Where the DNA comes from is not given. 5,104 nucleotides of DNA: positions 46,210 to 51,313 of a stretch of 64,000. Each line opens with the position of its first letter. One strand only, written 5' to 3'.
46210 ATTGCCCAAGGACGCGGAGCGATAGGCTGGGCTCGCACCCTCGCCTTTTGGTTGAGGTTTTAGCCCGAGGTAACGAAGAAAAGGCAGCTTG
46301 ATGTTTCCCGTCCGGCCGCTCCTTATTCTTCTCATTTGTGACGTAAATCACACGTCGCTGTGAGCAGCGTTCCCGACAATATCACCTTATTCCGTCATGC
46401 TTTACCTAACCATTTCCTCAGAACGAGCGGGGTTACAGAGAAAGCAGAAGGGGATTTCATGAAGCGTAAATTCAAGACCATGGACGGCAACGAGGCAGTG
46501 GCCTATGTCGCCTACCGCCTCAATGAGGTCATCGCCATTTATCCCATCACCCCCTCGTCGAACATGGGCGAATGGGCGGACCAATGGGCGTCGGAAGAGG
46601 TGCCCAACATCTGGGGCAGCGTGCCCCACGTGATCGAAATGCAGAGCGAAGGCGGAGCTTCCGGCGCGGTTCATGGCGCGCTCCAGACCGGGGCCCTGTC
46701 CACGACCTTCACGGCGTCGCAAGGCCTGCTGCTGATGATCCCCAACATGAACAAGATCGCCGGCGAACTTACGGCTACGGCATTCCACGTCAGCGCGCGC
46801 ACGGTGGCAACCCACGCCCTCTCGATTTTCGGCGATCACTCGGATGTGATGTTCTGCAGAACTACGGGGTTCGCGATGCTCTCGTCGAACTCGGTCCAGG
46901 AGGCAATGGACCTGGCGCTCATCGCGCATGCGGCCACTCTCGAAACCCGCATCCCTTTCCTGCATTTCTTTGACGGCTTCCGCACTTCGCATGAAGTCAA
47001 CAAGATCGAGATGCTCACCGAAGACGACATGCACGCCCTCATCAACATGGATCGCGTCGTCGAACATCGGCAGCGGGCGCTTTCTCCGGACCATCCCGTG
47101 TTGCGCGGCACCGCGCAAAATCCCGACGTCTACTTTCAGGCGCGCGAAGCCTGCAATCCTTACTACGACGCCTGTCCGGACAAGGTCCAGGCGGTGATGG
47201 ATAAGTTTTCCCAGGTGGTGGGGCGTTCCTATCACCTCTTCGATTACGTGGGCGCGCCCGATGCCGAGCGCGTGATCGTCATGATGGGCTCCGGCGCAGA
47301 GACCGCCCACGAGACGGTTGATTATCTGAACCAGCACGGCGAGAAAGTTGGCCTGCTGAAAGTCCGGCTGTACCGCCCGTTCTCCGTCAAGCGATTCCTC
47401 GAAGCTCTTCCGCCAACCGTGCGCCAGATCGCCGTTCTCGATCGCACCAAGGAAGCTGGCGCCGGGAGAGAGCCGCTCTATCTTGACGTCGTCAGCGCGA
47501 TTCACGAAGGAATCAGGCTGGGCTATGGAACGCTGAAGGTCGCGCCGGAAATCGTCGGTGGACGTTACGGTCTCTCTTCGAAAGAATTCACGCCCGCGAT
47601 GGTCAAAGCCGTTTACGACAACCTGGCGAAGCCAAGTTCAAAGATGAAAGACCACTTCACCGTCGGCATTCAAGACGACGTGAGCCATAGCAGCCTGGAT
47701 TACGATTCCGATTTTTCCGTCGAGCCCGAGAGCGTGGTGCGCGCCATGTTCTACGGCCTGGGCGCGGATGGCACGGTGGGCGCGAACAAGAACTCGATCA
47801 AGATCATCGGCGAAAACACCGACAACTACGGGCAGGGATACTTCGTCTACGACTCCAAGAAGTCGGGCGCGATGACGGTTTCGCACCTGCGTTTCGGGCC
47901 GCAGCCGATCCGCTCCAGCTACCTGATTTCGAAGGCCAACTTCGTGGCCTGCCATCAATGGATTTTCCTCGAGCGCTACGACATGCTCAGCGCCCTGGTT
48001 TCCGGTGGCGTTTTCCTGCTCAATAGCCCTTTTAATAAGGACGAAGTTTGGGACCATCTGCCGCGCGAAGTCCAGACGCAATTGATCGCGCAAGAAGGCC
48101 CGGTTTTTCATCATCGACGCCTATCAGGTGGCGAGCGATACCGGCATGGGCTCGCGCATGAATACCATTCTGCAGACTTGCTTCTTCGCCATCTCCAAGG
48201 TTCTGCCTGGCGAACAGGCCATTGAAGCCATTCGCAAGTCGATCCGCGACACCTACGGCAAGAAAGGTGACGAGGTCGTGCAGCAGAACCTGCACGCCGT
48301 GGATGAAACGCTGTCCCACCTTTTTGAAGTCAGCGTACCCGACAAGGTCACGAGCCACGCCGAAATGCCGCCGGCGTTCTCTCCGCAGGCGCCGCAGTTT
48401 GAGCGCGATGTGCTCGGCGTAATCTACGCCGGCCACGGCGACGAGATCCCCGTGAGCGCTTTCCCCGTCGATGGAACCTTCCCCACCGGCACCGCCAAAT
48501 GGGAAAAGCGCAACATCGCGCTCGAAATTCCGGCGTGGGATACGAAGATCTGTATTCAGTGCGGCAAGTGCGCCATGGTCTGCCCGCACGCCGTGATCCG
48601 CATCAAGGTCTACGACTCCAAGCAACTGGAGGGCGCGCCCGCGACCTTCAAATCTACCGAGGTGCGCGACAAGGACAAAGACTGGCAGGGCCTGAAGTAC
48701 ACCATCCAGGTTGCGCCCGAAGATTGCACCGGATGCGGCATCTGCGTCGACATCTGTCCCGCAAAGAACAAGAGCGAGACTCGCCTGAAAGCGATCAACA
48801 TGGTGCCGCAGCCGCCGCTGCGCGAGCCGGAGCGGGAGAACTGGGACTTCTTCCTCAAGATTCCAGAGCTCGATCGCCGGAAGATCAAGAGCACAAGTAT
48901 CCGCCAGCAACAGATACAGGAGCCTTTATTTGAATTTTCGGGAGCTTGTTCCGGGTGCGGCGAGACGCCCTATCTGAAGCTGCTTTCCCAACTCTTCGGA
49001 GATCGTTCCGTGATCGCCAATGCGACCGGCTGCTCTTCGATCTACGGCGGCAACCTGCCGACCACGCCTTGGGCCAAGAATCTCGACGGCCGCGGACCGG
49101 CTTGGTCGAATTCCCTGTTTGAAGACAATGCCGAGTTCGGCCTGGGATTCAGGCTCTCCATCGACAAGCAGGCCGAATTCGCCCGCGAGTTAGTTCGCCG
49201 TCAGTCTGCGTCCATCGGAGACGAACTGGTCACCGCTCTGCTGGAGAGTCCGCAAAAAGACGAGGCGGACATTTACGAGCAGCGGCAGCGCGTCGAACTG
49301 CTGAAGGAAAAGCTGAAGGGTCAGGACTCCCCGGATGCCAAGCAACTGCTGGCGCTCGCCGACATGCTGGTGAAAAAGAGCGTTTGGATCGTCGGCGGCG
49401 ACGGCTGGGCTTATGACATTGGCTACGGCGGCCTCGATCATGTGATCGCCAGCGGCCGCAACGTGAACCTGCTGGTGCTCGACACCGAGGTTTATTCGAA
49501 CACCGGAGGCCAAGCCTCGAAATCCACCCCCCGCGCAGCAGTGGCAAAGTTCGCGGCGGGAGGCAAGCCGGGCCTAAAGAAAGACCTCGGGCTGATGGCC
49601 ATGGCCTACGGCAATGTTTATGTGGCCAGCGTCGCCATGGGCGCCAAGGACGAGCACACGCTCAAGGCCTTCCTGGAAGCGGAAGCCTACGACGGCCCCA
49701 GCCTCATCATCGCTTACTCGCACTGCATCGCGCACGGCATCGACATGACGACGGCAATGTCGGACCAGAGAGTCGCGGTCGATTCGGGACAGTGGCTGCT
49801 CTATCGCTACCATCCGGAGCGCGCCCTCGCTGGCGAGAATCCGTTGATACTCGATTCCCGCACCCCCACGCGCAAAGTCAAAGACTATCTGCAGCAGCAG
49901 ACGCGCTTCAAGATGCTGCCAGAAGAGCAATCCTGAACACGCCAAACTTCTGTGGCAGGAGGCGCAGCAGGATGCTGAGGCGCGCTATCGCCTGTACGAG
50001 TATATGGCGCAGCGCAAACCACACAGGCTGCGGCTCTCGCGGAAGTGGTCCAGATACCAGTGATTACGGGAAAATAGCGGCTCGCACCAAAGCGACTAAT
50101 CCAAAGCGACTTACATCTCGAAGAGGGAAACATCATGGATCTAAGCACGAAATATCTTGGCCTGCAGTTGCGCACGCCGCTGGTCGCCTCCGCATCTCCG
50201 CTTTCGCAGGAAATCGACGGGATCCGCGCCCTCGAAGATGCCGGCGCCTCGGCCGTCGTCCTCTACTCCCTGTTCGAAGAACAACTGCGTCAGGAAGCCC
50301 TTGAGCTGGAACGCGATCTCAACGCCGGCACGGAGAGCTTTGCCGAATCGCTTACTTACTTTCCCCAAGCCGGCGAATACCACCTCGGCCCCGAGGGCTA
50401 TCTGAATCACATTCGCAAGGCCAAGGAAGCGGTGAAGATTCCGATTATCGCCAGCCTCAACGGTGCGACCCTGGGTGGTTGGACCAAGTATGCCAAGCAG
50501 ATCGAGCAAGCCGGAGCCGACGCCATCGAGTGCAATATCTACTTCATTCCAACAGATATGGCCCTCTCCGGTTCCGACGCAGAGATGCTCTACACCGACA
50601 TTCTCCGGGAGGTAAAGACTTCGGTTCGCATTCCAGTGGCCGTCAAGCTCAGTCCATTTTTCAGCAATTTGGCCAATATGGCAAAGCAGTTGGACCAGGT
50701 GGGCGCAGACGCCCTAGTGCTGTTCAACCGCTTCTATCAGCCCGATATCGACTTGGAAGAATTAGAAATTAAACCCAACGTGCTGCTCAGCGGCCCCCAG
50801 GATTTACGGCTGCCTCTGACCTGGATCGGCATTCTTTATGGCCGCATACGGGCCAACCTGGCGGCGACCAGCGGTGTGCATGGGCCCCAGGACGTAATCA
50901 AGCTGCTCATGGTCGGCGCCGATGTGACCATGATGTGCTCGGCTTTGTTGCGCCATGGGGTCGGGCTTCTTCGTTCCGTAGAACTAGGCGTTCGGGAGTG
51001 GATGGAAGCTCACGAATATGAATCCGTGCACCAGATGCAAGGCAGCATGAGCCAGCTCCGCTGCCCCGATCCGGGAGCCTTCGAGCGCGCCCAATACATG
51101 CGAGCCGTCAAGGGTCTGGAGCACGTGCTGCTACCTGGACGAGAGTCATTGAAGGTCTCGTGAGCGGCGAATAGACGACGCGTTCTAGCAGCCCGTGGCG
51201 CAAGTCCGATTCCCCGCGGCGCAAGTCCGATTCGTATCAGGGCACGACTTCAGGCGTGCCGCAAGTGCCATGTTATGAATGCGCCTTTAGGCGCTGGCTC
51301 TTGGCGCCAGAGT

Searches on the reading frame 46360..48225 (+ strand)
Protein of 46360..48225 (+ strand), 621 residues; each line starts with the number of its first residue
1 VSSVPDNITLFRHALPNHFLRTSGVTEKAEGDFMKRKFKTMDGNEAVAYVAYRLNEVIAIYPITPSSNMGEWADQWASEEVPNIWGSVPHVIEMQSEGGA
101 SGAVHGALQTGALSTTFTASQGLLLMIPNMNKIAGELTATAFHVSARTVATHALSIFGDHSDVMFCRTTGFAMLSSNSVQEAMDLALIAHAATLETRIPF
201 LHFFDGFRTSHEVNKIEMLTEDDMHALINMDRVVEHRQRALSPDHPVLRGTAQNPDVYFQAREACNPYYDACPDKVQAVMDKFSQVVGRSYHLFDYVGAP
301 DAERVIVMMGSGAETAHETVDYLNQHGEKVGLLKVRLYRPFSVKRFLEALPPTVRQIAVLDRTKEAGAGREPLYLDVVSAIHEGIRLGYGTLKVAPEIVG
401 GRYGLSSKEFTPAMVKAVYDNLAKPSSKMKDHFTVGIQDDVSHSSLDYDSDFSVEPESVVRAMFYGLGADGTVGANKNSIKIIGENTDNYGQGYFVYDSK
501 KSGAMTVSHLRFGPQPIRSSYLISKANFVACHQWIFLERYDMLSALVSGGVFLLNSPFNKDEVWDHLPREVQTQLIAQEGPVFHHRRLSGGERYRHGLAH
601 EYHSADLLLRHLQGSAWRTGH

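Call 10: search_protein_families(library=pfam, proteins=[window:46360-48225:+])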
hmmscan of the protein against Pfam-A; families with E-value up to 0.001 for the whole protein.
window:46360-48225:+ (621 aa): 3 families
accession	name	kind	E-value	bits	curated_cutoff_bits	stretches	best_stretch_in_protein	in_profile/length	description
PF01855.24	POR_N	-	3.5e-82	276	27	1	50-280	2-230/231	Pyruvate flavodoxin/ferredoxin oxidoreductase, thiamine diP-bdg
PF01558.24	POR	-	3.1e-15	57.2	27.4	1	468-574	1-105/173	Pyruvate ferredoxin/flavodoxin oxidoreductase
PF17147.9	PFOR_II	-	1.1e-14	55.1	27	1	302-383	1-80/102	Pyruvate:ferredoxin oxidoreductase core domain II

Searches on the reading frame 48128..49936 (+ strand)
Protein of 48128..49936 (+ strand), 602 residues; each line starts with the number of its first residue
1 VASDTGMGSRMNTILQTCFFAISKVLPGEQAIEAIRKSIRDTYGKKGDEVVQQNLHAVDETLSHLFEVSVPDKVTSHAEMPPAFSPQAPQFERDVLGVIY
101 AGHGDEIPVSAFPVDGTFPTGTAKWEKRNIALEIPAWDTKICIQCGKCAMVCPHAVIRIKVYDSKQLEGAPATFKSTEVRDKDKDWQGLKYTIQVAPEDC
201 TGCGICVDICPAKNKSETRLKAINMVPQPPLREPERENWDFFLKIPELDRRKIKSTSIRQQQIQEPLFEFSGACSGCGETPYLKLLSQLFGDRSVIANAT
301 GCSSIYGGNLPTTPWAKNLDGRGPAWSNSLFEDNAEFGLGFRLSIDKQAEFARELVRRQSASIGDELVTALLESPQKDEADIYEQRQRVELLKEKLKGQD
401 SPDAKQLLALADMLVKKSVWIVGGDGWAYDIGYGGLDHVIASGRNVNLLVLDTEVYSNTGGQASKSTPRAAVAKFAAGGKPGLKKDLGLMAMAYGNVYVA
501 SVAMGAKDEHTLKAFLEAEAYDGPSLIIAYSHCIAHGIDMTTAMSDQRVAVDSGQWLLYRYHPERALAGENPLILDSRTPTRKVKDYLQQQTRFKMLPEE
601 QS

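Call 10: search_protein_families(library=pfam, proteins=[window:48128-49936:+])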
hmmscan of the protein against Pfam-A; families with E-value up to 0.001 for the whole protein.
window:48128-49936:+ (602 aa): 14 families
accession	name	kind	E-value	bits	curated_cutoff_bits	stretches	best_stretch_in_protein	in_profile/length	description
PF10371.14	EKR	-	4.3e-23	81.4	27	1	79-131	3-55/55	Domain of unknown function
PF12838.12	Fer4_7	-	4.1e-11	43.6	27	1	142-213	2-51/52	4Fe-4S dicluster domain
PF00037.32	Fer4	-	2.6e-09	36.9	21.1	2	136-158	2-24/24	4Fe-4S binding domain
PF12837.12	Fer4_6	-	5.4e-09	36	25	1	134-157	1-24/24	4Fe-4S binding domain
PF14697.11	Fer4_21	-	6.5e-09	36.2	35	1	192-213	33-54/59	4Fe-4S dicluster domain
PF13237.11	Fer4_10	-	6.6e-09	36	25.5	1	138-211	5-53/53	4Fe-4S dicluster domain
PF13484.11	Fer4_16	-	1.1e-08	36.2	30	1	142-212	2-65/66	4Fe-4S double cluster binding domain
PF02775.26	TPP_enzyme_C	-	1.3e-08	35.2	21.9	1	416-528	46-150/151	Thiamine pyrophosphate enzyme, C-terminal TPP binding domain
PF12797.12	Fer4_2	-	6.7e-08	32.4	24.5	2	134-153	2-21/22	4Fe-4S binding domain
PF13183.11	Fer4_8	-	1.6e-07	32.2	27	1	140-213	3-67/68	4Fe-4S dicluster domain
PF13187.11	Fer4_9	-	3e-07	30.8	27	1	142-213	2-50/52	4Fe-4S dicluster domain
PF25160.1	LdpA_Fe-S-bd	-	4.3e-06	26.8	27.6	0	194-214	22-42/49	LdpA Fe-S cluster-binding domain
PF12800.12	Fer4_4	-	3e-05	24.5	24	0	197-212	1-16/17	4Fe-4S binding domain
PF13459.11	Fer4_15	-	0.00011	23.2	22.4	0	197-212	5-20/66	4Fe-4S single cluster domain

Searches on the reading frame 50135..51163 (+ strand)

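Call 10: search_protein_families(library=pfam, proteins=[window:50135-51163:+])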
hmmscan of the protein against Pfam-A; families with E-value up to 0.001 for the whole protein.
window:50135-51163:+ (342 aa): 1 family
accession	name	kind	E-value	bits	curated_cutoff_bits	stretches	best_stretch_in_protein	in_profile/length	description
PF01180.27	DHO_dh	-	3.2e-12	46.7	27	1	89-288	79-289/291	Dihydroorotate dehydrogenase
